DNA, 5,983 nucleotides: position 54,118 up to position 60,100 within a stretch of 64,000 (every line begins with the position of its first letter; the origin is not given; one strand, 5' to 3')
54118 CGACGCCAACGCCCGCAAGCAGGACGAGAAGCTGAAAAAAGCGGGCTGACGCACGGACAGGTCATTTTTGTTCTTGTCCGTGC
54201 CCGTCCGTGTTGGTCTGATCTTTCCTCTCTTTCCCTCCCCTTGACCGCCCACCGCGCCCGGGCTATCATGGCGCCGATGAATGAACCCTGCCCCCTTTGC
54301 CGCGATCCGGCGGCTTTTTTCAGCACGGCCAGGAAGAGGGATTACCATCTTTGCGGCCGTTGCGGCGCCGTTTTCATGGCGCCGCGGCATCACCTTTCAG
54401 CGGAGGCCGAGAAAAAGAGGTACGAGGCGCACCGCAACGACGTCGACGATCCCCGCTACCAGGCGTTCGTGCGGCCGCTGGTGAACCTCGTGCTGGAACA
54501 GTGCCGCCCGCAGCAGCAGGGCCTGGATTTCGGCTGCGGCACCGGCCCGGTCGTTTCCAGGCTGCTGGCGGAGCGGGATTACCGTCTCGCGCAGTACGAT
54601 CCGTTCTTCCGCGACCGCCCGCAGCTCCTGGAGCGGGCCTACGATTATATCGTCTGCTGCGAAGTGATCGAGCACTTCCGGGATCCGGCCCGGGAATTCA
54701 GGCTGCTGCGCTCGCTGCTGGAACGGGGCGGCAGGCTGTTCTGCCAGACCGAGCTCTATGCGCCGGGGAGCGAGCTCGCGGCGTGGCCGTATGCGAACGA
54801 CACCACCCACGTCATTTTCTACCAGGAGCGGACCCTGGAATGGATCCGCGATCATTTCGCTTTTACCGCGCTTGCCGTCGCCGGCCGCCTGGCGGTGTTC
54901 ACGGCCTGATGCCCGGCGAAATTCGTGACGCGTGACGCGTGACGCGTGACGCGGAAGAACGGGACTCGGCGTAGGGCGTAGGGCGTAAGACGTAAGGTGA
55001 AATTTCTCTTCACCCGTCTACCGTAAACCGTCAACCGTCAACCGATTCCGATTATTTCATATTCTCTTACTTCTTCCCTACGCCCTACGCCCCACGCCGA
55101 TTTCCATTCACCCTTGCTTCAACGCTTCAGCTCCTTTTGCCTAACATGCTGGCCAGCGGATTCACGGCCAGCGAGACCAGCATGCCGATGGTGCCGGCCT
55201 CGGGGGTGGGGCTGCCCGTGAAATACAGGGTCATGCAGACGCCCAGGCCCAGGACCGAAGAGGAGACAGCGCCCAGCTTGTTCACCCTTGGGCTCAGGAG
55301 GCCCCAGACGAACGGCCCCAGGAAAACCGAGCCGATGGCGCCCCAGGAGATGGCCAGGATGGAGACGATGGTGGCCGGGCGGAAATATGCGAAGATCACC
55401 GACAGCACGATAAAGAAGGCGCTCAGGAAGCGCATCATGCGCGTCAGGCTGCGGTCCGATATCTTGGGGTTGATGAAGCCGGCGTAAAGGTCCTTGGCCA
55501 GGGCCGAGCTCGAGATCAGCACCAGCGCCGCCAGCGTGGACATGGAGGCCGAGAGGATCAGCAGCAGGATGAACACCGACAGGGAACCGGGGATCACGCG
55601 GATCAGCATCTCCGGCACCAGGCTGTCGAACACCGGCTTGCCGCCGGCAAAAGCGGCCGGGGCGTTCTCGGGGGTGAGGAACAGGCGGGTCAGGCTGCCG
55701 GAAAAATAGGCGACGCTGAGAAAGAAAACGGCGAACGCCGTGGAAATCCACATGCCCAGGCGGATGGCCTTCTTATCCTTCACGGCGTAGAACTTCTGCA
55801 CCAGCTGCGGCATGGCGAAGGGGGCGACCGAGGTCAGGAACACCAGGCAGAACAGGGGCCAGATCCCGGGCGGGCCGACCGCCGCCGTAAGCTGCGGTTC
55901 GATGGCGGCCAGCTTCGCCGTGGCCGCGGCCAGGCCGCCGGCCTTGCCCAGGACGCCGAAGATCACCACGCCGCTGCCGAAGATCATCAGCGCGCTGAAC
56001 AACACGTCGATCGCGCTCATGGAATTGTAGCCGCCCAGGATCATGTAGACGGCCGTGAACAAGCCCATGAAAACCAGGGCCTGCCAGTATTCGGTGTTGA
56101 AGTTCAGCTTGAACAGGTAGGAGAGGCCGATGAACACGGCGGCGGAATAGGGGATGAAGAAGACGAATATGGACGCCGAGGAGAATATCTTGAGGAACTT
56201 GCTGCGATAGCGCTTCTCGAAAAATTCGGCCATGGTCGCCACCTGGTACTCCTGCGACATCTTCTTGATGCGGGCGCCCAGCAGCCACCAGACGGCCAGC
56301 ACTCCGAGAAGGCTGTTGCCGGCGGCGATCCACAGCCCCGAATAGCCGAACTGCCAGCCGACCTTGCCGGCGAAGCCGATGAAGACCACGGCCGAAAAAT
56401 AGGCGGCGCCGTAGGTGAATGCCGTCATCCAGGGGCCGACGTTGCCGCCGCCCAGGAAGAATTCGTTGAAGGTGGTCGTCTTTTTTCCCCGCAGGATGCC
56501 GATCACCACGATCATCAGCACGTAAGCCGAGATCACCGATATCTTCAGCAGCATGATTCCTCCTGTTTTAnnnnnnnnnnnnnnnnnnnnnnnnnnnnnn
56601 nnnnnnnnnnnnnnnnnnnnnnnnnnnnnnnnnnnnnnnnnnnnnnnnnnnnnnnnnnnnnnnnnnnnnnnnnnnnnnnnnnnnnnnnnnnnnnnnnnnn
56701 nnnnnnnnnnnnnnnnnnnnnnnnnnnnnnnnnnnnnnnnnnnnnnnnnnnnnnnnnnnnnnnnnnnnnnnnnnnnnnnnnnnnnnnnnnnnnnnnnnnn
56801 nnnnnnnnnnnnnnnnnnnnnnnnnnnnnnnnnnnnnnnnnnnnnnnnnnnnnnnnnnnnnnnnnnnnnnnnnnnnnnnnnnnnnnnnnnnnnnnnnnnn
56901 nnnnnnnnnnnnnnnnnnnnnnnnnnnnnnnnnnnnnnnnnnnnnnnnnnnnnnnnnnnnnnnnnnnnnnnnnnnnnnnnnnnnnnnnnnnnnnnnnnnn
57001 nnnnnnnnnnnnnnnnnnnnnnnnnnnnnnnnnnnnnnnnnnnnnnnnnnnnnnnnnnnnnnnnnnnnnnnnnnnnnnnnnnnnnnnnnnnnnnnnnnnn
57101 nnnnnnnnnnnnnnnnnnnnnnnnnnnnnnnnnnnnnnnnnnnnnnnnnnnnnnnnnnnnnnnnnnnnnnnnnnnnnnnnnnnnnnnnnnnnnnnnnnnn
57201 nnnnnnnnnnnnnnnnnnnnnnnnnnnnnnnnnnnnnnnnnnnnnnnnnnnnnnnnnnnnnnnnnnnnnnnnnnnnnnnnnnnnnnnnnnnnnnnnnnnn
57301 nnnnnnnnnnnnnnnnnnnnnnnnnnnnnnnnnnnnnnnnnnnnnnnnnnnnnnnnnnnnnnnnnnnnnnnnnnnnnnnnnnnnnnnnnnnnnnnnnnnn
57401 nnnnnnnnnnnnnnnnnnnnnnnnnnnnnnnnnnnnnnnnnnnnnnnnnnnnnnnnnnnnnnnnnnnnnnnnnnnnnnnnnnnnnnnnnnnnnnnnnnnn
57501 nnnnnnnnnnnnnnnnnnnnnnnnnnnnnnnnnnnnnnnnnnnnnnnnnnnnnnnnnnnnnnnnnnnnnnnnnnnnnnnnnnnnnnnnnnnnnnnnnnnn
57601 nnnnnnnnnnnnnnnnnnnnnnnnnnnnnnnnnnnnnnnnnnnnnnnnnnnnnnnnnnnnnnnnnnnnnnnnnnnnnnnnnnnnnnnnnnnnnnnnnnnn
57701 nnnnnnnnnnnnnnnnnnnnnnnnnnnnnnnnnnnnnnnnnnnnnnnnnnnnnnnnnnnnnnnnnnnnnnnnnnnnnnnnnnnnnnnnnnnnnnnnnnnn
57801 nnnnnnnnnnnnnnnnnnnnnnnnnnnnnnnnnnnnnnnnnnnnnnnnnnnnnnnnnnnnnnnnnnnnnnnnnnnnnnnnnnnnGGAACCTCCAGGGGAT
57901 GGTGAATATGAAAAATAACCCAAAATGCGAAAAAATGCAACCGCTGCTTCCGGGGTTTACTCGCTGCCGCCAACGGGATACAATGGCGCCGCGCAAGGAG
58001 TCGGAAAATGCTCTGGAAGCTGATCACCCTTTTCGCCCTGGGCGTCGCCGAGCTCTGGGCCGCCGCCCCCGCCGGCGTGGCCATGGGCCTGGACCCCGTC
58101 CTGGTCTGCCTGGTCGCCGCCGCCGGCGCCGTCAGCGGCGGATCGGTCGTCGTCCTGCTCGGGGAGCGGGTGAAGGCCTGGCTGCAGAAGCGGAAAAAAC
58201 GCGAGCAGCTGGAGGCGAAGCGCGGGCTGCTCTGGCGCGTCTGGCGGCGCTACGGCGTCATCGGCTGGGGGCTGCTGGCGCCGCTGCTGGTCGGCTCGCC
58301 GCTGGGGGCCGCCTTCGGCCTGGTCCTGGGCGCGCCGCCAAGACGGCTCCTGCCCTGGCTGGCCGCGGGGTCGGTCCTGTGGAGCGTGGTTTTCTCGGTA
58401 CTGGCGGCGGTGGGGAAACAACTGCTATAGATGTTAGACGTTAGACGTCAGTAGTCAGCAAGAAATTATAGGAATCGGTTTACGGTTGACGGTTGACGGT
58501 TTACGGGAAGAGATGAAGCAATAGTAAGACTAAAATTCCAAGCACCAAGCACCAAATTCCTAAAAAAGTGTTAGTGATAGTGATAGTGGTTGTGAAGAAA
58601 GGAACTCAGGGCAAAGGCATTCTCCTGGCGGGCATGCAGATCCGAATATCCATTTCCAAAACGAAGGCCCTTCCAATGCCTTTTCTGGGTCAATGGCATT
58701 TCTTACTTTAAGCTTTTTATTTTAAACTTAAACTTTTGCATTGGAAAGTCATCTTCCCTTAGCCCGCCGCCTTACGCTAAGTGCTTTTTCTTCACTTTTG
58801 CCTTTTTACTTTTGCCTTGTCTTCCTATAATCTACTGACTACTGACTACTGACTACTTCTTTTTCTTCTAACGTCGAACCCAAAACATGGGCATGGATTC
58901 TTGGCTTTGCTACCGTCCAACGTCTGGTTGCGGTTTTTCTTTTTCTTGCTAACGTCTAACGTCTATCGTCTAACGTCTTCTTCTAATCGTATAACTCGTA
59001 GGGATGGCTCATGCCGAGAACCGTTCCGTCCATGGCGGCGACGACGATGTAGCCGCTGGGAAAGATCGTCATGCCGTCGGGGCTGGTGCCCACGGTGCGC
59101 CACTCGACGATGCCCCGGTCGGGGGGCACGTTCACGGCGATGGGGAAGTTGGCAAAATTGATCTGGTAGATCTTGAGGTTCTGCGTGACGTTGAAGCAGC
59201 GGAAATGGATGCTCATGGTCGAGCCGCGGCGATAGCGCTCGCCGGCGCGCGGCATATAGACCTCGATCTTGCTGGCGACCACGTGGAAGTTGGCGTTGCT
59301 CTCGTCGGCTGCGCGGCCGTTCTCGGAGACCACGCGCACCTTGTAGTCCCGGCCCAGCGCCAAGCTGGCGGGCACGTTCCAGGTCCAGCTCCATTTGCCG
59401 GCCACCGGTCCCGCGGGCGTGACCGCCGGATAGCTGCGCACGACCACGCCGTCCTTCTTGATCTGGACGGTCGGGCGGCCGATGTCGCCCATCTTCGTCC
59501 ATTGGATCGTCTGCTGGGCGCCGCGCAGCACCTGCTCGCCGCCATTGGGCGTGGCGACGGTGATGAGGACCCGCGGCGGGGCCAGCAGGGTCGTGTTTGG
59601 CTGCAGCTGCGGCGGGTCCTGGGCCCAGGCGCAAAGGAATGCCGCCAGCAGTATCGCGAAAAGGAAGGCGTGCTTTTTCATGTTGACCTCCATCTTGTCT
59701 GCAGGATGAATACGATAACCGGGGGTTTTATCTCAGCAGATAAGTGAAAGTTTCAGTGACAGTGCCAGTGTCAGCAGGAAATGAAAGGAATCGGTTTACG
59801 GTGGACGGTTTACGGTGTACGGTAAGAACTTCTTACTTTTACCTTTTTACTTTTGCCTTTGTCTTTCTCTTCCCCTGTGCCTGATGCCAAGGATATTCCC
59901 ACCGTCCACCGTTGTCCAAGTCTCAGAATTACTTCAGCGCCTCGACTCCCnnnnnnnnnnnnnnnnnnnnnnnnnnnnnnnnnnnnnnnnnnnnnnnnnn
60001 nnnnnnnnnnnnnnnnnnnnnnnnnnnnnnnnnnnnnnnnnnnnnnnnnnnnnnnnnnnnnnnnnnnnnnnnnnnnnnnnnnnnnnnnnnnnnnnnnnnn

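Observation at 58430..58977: Recurrent family of intergenic elements built from tandem heptanucleotides arranged as inverted arms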

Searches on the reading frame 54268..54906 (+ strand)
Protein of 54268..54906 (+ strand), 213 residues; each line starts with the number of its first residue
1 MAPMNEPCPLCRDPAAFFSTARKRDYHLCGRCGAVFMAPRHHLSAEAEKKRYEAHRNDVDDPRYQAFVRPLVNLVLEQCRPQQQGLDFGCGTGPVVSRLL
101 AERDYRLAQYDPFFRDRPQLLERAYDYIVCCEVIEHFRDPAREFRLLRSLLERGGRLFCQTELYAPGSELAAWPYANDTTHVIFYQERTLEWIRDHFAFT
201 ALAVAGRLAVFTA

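Call 71: search_protein_families(library=pfam, proteins=[window:54268-54906:+], max_evalue=0.001)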
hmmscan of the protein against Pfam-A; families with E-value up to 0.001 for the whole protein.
window:54268-54906:+ (213 aa): 5 families
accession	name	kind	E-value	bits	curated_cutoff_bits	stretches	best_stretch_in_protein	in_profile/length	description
PF13489.12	Methyltransf_23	-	1.2e-22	80.9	27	1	65-201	6-161/164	Methyltransferase domain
PF08242.18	Methyltransf_12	-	1.3e-09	39.1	30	1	101-157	42-98/98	Methyltransferase domain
PF08241.18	Methyltransf_11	-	2.8e-06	28.3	21.2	0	121-159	57-95/95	Methyltransferase domain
PF13649.12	Methyltransf_25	-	0.00012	23.1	27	0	121-155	61-97/97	Methyltransferase domain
PF14354.12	Lar_restr_allev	-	0.00095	19.8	28.6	0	6-47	4-39/58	Restriction alleviation protein Lar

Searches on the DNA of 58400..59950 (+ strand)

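Call 63: search_rna_families(source=window, start=58400, end=59950, threshold=evalue, max_evalue=1)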
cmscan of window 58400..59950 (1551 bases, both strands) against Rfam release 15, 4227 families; matches with E-value up to 1: 1.
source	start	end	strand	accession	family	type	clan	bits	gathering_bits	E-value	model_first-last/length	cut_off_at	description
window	59646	59738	-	RF00223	IRES_Bip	Cis-reg; IRES;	-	11.1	40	0.99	1-263/263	no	bip internal ribosome entry site (IRES)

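Call 80: search_dna_similar(query=window:58431-58982:+, collection=plasmids, mode=distant, max_rows=10)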
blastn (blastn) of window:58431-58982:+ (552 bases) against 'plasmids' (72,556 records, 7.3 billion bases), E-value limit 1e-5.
No match.

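Call 81: search_dna_similar(query=window:58431-58982:+, collection=phages, mode=distant, max_rows=10)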
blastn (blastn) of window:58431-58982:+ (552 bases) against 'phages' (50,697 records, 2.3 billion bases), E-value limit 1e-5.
No match.
